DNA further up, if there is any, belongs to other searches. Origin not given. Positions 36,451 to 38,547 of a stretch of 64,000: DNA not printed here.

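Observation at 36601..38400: Monocistronic fusion of a DUF429 RNase-H-fold domain to a RelA/SpoT synthetase-type domain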

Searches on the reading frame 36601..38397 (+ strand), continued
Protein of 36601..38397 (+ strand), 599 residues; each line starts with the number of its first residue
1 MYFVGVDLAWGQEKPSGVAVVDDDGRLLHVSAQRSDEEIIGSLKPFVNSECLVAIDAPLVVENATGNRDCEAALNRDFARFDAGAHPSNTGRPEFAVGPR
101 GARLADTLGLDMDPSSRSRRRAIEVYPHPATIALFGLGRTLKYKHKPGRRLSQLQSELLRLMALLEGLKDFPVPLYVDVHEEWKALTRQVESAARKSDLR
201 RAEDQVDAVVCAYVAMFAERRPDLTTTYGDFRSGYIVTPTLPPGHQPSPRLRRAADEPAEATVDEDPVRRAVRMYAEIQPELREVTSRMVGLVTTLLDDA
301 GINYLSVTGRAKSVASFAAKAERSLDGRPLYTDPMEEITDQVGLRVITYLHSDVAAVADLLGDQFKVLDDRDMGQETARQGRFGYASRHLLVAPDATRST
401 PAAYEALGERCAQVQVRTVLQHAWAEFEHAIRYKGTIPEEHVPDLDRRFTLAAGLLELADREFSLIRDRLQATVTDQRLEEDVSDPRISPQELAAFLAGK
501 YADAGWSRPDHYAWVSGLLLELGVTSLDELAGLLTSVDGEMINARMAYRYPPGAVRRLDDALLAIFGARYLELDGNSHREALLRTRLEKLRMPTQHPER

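Call 41: find_homologous_proteins(query=P0155)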
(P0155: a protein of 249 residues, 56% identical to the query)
Query P0155 (249 aa): 1755 proteins with E <= 0.001 among 8000 candidates; the best 120 are listed.
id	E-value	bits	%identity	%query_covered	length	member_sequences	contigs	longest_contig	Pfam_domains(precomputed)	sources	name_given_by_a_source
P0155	2.8e-161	553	100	100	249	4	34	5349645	PF04250.20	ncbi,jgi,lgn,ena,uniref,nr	ncbi:RelA/SpoT domain-containing protein [Mycolicibacterium phlei]|jgi:predicted RNase H-like nuclea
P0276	2.0e-116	406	99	43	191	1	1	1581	PF04250.20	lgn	-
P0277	1.9e-113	396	73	97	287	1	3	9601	PF04250.20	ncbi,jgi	jgi:predicted RNase H-like nuclease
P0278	4.4e-112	392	72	98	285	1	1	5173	PF04250.20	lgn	-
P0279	6.3e-112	391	71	98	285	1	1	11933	PF04250.20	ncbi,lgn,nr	ncbi:GTP pyrophosphokinase [Mycobacteriaceae bacterium 1482268.1]|nr:GTP pyrophosphokinase [Mycobact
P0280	1.9e-111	390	74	98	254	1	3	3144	PF04250.20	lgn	-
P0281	4.4e-111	389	71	98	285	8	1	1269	PF04250.20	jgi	jgi:predicted RNase H-like nuclease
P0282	2.7e-110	386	70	98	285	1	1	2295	PF04250.20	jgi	jgi:predicted RNase H-like nuclease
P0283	3.0e-110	386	70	98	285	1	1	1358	PF04250.20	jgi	jgi:predicted RNase H-like nuclease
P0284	4.5e-110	385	70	98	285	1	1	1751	PF04250.20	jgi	jgi:predicted RNase H-like nuclease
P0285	4.8e-110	385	70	98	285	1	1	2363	PF04250.20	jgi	jgi:predicted RNase H-like nuclease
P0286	5.0e-110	385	70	98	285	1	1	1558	PF04250.20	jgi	jgi:predicted RNase H-like nuclease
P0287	7.1e-110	385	70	98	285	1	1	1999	PF04250.20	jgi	jgi:predicted RNase H-like nuclease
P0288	8.3e-110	384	71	96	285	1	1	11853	PF04250.20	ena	-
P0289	9.3e-110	384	71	98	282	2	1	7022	PF04250.20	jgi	jgi:predicted RNase H-like nuclease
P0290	1.0e-109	384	73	98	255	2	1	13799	PF04250.20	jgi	jgi:predicted RNase H-like nuclease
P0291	1.4e-109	384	72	98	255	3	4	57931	PF04250.20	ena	-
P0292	1.4e-109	384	70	98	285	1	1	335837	PF04250.20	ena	-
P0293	1.5e-109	384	70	98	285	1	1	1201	PF04250.20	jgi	jgi:predicted RNase H-like nuclease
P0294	1.6e-109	383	68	100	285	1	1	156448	PF04250.20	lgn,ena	-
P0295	1.7e-109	383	70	98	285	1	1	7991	PF04250.20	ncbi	-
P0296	2.2e-109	383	70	98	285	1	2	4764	PF04250.20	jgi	jgi:predicted RNase H-like nuclease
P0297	2.5e-109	383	70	98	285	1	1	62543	PF04250.20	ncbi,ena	-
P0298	4.0e-109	382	70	98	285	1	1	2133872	PF04250.20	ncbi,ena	-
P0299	4.8e-109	382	69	98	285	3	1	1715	PF04250.20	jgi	jgi:predicted RNase H-like nuclease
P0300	7.5e-109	381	70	98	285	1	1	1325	PF04250.20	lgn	-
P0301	9.0e-109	381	70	98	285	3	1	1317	PF04250.20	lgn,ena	-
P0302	1.6e-108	380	70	98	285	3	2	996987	PF04250.20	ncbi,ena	-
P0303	2.1e-108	380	70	98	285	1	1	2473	PF04250.20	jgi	jgi:predicted RNase H-like nuclease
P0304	2.4e-108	380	70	98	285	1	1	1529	PF04250.20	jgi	jgi:predicted RNase H-like nuclease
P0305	2.5e-108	380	70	98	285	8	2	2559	PF04250.20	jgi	jgi:predicted RNase H-like nuclease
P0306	3.0e-108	379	70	98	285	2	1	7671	PF04250.20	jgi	jgi:predicted RNase H-like nuclease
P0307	3.3e-108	379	72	98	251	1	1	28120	PF04250.20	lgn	-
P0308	7.6e-108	378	69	98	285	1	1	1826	PF04250.20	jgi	jgi:predicted RNase H-like nuclease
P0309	7.8e-108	378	72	95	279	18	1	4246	PF04250.20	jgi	jgi:predicted RNase H-like nuclease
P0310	8.4e-108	378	73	98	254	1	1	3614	PF04250.20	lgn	-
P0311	1.1e-107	377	70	98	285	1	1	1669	PF04250.20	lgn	-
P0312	1.1e-107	377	68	98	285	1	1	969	PF04250.20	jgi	jgi:predicted RNase H-like nuclease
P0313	1.5e-107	377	69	98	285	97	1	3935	PF04250.20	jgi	jgi:predicted RNase H-like nuclease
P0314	2.1e-107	377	70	98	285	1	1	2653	PF04250.20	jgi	jgi:predicted RNase H-like nuclease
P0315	2.6e-107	376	70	98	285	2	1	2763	PF04250.20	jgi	jgi:predicted RNase H-like nuclease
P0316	2.8e-107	376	68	98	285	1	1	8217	PF04250.20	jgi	jgi:predicted RNase H-like nuclease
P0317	3.2e-107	376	70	98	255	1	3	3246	PF04250.20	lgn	-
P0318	5.2e-107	375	69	98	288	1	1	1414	PF04250.20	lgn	-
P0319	6.3e-107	375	69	98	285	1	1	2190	PF04250.20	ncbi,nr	ncbi:MAG TPA: DUF429 domain-containing protein [Mycobacterium sp.]|nr:DUF429 domain-containing prote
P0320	7.1e-107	375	69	98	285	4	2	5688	PF04250.20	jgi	jgi:predicted RNase H-like nuclease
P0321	7.9e-107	375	69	98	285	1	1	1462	PF04250.20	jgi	jgi:predicted RNase H-like nuclease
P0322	9.5e-107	374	68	98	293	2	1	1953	PF04250.20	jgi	jgi:predicted RNase H-like nuclease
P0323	1.4e-106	374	68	98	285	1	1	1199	PF04250.20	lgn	-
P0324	1.4e-106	374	70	98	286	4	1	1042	PF04250.20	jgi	jgi:predicted RNase H-like nuclease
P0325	1.7e-106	374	70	96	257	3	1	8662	PF04250.20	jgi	jgi:predicted RNase H-like nuclease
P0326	1.8e-106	374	69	98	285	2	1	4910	PF04250.20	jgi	jgi:predicted RNase H-like nuclease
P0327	2.9e-106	373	68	96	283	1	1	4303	PF04250.20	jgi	jgi:predicted RNase H-like nuclease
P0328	4.9e-106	372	69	99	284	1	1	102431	PF04250.20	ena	-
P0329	5.0e-106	372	68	98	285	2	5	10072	PF04250.20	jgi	jgi:predicted RNase H-like nuclease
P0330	5.8e-106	372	70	98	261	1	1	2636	PF04250.20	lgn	-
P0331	5.8e-106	372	68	98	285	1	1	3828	PF04250.20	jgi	jgi:predicted RNase H-like nuclease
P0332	8.7e-106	371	68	98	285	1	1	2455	PF04250.20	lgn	-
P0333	8.8e-106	371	69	98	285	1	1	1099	PF04250.20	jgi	jgi:predicted RNase H-like nuclease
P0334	8.9e-106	371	68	98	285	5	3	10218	PF04250.20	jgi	jgi:predicted RNase H-like nuclease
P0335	9.3e-106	371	68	98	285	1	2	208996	PF04250.20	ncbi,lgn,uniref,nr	ncbi:DUF429 domain-containing protein [Mycobacterium sp. 1274761.0]|uniref:DUF429 domain-containing 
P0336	1.2e-105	371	68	98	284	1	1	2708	PF04250.20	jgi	jgi:predicted RNase H-like nuclease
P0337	1.2e-105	371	70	95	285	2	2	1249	PF04250.20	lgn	-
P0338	1.4e-105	371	68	98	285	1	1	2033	PF04250.20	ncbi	ncbi:MAG TPA: DUF429 domain-containing protein [Mycobacterium sp.]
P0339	1.6e-105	370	67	98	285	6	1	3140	PF04250.20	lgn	-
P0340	2.6e-105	370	68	95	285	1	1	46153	PF04250.20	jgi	jgi:predicted RNase H-like nuclease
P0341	5.7e-105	369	68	98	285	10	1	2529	PF04250.20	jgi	jgi:predicted RNase H-like nuclease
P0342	5.9e-105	369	68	98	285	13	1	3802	PF04250.20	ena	-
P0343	6.2e-105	368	68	98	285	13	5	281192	PF04250.20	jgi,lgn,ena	jgi:predicted RNase H-like nuclease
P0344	7.5e-105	368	69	95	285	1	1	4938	PF04250.20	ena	-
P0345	7.5e-105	368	67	98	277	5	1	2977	PF04250.20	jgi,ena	jgi:predicted RNase H-like nuclease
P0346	8.0e-105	368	68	98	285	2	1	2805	PF04250.20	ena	-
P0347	8.6e-105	368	68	98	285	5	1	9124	PF04250.20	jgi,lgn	jgi:predicted RNase H-like nuclease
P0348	9.5e-105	368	70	97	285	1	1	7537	PF04250.20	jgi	jgi:predicted RNase H-like nuclease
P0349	9.9e-105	368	69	95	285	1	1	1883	PF04250.20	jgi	jgi:predicted RNase H-like nuclease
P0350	1.0e-104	368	68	94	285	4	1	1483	PF04250.20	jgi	jgi:predicted RNase H-like nuclease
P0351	1.1e-104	368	67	98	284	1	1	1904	PF04250.20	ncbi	-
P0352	1.5e-104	367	67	98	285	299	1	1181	PF04250.20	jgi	jgi:predicted RNase H-like nuclease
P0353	1.5e-104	367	67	98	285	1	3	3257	PF04250.20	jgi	jgi:predicted RNase H-like nuclease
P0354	1.6e-104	367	68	98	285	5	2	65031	PF04250.20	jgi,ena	-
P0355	1.6e-104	367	68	98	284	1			PF04250.20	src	-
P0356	1.7e-104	367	69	95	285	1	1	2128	PF04250.20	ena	-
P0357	1.7e-104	367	68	96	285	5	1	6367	PF04250.20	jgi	jgi:predicted RNase H-like nuclease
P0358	1.8e-104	367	71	98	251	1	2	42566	PF04250.20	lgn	-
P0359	1.9e-104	367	68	95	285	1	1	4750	PF04250.20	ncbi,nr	ncbi:MAG TPA: DUF429 domain-containing protein [Mycobacterium sp.]|nr:DUF429 domain-containing prote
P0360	1.9e-104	367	69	98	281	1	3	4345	PF04250.20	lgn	-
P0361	2.0e-104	367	67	97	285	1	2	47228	PF04250.20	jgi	jgi:predicted RNase H-like nuclease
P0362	2.0e-104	367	66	98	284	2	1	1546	PF04250.20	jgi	jgi:predicted RNase H-like nuclease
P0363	2.0e-104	367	67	98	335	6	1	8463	PF04250.20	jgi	jgi:predicted RNase H-like nuclease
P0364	2.4e-104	367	69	95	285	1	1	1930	PF04250.20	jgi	jgi:predicted RNase H-like nuclease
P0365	2.4e-104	367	66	100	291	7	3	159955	PF04250.20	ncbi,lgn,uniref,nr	ncbi:DUF429 domain-containing protein [Mycobacterium kyorinense]|uniref:GTP pyrophosphokinase n=1 Ta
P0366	2.4e-104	367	69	95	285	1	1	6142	PF04250.20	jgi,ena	jgi:predicted RNase H-like nuclease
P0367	2.6e-104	366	69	96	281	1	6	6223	PF04250.20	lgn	-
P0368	2.6e-104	366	67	100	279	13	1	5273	PF04250.20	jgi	jgi:predicted RNase H-like nuclease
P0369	2.6e-104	366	68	95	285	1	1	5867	PF04250.20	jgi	jgi:predicted RNase H-like nuclease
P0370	3.3e-104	366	68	98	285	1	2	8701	PF04250.20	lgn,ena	-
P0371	3.6e-104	366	68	95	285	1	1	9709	PF04250.20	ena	-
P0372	3.8e-104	366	68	98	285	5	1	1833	PF04250.20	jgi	jgi:predicted RNase H-like nuclease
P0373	3.8e-104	366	67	97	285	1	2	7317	PF04250.20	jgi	jgi:predicted RNase H-like nuclease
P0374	4.8e-104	366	69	95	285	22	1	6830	PF04250.20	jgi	jgi:predicted RNase H-like nuclease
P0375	4.9e-104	366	67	98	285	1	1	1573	PF04250.20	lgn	-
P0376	5.7e-104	365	68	95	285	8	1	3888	PF04250.20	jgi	jgi:predicted RNase H-like nuclease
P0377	5.8e-104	365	66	99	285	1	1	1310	PF04250.20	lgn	-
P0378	6.5e-104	365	70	97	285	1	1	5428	PF04250.20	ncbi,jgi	jgi:predicted RNase H-like nuclease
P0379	6.5e-104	365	70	97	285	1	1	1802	PF04250.20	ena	-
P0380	6.7e-104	365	66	98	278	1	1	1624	PF04250.20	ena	-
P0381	6.8e-104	365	67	99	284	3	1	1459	PF04250.20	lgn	-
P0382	6.8e-104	365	69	95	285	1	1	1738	PF04250.20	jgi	-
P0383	6.9e-104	365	68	98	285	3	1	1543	PF04250.20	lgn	-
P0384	6.9e-104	365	68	93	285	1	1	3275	PF04250.20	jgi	jgi:predicted RNase H-like nuclease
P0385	7.3e-104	365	70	97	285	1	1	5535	PF04250.20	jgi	jgi:predicted RNase H-like nuclease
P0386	8.3e-104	365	66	97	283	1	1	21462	PF04250.20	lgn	-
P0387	9.2e-104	365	67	98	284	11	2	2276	PF04250.20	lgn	-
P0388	9.3e-104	365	69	96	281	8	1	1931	PF04250.20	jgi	jgi:predicted RNase H-like nuclease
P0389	1.0e-103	364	69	92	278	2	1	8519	PF04250.20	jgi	jgi:predicted RNase H-like nuclease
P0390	1.1e-103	364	66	98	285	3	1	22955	PF04250.20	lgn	-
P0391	1.2e-103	364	68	96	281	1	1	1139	PF04250.20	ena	-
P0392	1.3e-103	364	67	99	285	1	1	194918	PF04250.20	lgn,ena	-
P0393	1.3e-103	364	69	95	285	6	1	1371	PF04250.20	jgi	jgi:predicted RNase H-like nuclease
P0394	1.4e-103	364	67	98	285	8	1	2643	PF04250.20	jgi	jgi:predicted RNase H-like nuclease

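Call 44: find_related_loci(query=A3, collection=genome_contigs, flank=6000)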
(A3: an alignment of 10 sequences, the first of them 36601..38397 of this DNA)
Query A3 (599 aa) in genome_contigs; peptide patterns used: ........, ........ (x = any residue, [..] = any of these).
600 stretches matched a pattern (row limit reached: there are more); 589 encode a relative of the query (tblastn E <= 1e-3); the best 80 are kept; 80 distinct loci.
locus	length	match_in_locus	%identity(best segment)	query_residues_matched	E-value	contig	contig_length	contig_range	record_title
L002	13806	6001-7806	78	1-598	0e+0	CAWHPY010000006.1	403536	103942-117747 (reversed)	MAG: uncultured Actinomycetota bacterium isolate MFD08497.bin.1.115 genome assembly, contig: contig_129813, whole genome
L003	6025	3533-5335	80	1-599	0e+0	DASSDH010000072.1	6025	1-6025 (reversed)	MAG TPA_asm: Jiangellaceae bacterium isolate SMAG_U945 k141_1403005, whole genome shotgun sequence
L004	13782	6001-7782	78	1-593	0e+0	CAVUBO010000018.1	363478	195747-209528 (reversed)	MAG: uncultured Actinomycetota bacterium isolate MFD05674.bin.3.310 genome assembly, contig: contig_30723, whole genome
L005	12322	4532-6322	78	1-598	0e+0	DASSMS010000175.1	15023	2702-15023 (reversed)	MAG TPA_asm: Nocardioidaceae bacterium isolate SMAG_U1204 k141_325965, whole genome shotgun sequence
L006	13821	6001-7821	76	1-599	0e+0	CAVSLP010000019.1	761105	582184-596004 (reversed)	MAG: uncultured Actinomycetota bacterium isolate MFD01721.bin.1.60 genome assembly, contig: contig_8260, whole genome sh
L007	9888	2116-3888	74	1-595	0e+0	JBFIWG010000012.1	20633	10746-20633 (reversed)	MAG: Nocardioidaceae bacterium isolate Mix_sand13.2021.11.Z.77 k141_656971_length_20633_cov_12.0000, whole genome shotgu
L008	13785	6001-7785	73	1-595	0e+0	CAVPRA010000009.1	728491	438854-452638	MAG: uncultured Actinomycetota bacterium isolate MFD00392.bin.2.108 genome assembly, contig: contig_32659, whole genome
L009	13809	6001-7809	72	1-593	0e+0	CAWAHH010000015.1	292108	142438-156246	MAG: uncultured Actinomycetota bacterium isolate MFD02581.bin.2.48 genome assembly, contig: contig_78003, whole genome s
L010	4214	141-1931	70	1-599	0e+0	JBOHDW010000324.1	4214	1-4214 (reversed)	MAG: Nocardioidaceae bacterium isolate TC-S_metawrap_bin.175 k127_3735008, whole genome shotgun sequence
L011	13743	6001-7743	71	1-598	0e+0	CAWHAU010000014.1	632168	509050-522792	MAG: uncultured Actinomycetota bacterium isolate MFD05176.bin.1.186 genome assembly, contig: contig_22402, whole genome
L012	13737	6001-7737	70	1-590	0e+0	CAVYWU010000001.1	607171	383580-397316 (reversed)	MAG: uncultured Actinomycetota bacterium isolate MFD01275.bin.3.107 genome assembly, contig: contig_10058, whole genome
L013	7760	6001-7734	71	1-595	0e+0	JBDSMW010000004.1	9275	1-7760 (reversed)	MAG: Nocardioidaceae bacterium isolate cluster1_bin.401 k127_8853735, whole genome shotgun sequence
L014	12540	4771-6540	71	1-590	0e+0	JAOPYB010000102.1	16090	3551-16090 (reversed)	MAG: Nocardioides sp. isolate RYN_216 scaffold_1614332, whole genome shotgun sequence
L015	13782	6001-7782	70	1-593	0e+0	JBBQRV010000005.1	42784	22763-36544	MAG: Propionibacteriales bacterium isolate Co_metawrap_1711 Cmw_1711_k141_90288_length_42784_cov_14.0000, whole genome s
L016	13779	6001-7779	69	1-591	0e+0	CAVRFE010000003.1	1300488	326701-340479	MAG: uncultured Actinomycetota bacterium isolate MFD04935.bin.1.62 genome assembly, contig: contig_2333, whole genome sh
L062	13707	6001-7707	62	1-591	0e+0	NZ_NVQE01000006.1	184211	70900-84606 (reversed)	Mycobacterium neglectum strain CECT 8778 NODE_6, whole genome shotgun sequence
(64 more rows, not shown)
